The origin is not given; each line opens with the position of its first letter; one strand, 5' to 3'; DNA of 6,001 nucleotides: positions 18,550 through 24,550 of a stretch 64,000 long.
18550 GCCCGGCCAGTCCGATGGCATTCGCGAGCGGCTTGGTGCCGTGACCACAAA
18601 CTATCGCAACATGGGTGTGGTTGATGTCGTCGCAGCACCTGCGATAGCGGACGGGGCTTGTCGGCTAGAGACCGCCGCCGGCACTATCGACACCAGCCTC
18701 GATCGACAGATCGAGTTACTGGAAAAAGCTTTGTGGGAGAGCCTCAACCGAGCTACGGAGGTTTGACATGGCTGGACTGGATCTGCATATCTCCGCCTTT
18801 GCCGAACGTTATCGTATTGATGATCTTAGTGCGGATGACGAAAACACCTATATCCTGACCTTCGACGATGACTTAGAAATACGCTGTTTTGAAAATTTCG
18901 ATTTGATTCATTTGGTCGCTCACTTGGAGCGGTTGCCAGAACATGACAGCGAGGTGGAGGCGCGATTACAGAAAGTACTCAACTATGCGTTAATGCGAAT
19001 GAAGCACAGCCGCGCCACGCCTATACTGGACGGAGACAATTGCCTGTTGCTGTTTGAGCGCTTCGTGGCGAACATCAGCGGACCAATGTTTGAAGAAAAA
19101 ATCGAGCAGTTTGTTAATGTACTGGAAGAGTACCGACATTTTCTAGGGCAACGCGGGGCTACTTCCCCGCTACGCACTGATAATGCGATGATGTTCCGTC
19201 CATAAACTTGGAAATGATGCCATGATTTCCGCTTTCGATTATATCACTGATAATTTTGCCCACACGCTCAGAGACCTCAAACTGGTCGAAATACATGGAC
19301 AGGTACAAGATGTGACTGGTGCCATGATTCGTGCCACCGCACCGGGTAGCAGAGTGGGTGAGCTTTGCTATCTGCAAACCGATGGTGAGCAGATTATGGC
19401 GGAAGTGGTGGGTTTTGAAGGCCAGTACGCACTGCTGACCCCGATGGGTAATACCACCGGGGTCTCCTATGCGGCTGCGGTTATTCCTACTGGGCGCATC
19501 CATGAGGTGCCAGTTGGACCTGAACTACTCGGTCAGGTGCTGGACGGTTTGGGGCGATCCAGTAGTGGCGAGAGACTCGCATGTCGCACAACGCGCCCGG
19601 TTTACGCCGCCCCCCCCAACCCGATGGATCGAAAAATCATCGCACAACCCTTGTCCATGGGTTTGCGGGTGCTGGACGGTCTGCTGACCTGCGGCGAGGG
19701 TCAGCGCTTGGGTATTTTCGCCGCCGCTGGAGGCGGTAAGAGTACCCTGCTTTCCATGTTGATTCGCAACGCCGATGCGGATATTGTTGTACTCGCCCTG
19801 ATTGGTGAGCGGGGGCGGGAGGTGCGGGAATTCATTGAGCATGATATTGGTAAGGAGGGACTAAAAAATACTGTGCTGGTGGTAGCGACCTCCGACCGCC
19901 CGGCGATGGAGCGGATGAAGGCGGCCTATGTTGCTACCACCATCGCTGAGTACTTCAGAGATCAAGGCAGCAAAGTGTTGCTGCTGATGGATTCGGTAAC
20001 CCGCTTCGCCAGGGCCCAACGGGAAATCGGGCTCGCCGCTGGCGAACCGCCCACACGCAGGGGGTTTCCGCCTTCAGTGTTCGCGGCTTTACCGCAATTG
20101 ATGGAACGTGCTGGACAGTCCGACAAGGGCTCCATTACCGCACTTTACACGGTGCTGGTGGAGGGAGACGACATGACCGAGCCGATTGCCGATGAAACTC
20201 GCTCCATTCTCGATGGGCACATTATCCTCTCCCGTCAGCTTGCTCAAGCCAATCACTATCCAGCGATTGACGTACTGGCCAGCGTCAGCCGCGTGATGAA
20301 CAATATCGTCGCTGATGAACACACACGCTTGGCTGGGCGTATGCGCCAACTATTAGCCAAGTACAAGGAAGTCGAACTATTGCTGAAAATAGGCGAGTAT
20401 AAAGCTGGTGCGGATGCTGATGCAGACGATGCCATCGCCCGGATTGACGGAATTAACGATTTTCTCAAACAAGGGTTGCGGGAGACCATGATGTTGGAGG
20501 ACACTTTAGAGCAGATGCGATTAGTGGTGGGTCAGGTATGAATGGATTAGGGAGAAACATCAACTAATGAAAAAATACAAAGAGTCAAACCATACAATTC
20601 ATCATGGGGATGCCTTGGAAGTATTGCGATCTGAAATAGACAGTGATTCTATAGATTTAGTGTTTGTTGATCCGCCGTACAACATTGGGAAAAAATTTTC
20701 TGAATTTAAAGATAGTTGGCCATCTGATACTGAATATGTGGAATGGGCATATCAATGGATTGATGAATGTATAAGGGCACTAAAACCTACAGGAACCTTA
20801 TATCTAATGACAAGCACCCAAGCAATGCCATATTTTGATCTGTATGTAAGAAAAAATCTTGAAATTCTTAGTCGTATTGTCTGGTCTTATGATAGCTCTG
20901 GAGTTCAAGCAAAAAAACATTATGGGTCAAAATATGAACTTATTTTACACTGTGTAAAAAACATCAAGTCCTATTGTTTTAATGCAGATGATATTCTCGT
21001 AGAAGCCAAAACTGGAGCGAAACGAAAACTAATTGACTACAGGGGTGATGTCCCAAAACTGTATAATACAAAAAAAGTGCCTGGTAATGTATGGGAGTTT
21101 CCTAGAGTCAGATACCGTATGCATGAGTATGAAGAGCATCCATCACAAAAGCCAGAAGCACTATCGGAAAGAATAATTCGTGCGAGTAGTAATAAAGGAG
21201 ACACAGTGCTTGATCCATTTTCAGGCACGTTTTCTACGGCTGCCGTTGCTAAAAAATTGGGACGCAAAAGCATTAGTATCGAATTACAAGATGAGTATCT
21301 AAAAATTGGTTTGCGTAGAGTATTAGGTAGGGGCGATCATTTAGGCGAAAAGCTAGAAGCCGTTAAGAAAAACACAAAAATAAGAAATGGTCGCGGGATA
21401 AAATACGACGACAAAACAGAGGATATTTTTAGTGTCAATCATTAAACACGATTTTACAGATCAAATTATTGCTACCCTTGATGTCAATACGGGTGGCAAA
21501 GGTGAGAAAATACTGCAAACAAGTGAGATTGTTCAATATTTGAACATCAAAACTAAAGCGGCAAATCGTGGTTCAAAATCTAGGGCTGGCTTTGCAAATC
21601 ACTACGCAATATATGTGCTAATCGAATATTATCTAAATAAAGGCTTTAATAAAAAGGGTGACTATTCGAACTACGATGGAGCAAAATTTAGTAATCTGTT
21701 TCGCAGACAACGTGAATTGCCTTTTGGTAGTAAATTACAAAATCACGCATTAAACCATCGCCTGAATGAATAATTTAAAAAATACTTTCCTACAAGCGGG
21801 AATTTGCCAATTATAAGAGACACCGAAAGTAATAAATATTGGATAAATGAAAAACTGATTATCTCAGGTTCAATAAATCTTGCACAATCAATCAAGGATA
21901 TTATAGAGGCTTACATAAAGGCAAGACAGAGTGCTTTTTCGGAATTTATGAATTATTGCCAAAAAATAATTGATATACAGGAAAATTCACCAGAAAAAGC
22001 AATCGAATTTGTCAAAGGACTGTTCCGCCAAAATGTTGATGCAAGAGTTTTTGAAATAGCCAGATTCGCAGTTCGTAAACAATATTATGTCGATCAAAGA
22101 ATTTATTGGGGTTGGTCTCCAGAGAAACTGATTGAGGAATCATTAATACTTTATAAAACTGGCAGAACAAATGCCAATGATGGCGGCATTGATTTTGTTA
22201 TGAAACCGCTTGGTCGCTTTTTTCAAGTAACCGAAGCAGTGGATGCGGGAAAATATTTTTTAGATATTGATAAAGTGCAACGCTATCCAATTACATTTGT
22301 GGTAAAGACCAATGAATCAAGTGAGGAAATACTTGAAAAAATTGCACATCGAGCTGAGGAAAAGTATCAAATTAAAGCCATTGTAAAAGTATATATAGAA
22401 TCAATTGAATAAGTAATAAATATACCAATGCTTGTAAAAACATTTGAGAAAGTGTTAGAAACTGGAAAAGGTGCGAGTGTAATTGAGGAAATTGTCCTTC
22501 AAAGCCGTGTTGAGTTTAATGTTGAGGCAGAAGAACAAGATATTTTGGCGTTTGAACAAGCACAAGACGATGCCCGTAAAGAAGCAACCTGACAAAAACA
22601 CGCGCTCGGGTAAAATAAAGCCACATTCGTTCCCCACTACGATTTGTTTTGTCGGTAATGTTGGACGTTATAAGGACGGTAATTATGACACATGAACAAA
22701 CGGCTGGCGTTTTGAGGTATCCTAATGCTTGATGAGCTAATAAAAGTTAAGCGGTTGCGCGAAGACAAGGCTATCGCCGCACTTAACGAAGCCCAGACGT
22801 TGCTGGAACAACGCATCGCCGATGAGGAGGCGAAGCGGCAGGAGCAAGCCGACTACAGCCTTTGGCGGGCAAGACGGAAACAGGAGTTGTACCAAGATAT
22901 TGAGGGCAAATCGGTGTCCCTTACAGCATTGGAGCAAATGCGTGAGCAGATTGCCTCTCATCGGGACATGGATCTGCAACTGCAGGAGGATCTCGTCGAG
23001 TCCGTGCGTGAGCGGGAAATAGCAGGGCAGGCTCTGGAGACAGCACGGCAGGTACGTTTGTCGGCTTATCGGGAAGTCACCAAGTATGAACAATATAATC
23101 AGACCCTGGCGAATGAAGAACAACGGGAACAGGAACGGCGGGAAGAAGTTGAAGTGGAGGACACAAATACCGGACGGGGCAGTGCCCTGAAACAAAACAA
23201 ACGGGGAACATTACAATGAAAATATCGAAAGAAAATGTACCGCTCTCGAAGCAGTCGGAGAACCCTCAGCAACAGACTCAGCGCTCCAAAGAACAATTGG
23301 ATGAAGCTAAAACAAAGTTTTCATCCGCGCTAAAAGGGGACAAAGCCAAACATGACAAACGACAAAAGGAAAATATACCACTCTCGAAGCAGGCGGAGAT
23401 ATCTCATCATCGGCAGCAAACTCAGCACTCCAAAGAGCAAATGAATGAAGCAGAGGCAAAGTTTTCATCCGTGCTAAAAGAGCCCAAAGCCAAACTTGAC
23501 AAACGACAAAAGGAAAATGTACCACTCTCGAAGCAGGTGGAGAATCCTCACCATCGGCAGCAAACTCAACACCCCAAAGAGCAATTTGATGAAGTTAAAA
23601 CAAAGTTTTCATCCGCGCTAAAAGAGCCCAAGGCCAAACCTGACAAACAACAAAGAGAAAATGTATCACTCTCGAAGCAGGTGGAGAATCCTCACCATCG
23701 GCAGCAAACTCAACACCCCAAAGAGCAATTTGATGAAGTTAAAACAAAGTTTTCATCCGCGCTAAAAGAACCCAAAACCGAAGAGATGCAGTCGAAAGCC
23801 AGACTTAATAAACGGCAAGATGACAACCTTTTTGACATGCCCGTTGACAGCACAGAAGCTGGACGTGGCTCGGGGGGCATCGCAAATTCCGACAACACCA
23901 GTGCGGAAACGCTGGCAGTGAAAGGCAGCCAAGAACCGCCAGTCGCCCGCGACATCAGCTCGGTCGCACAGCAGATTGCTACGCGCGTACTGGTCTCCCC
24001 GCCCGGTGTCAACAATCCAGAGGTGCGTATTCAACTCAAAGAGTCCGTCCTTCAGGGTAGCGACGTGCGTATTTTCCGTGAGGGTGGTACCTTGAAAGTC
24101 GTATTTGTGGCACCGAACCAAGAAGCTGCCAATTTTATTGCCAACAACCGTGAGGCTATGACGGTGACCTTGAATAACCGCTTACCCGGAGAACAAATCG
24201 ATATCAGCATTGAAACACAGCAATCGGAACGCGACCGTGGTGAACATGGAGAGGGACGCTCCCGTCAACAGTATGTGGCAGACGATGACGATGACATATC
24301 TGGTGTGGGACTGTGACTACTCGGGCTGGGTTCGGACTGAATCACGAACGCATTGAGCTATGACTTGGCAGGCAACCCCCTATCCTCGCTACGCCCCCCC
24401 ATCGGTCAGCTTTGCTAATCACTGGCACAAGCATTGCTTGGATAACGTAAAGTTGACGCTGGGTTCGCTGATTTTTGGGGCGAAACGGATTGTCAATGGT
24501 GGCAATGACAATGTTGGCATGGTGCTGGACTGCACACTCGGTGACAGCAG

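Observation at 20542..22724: A low-GC type II R-M cassette sits inside the T3SS operon between sctN and sctO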

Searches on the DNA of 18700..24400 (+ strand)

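Call 7: search_dna_similar(query=window:18700-24400:+, collection=ecoli_genomes, mode=near, max_rows=15)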
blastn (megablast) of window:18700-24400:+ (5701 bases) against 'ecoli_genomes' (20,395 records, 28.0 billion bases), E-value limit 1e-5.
No match.

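Call 8: search_dna_similar(query=window:18700-24400:+, collection=plasmids, mode=near, max_rows=15)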
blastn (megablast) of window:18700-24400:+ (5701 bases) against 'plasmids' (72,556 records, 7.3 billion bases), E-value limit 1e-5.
No match.
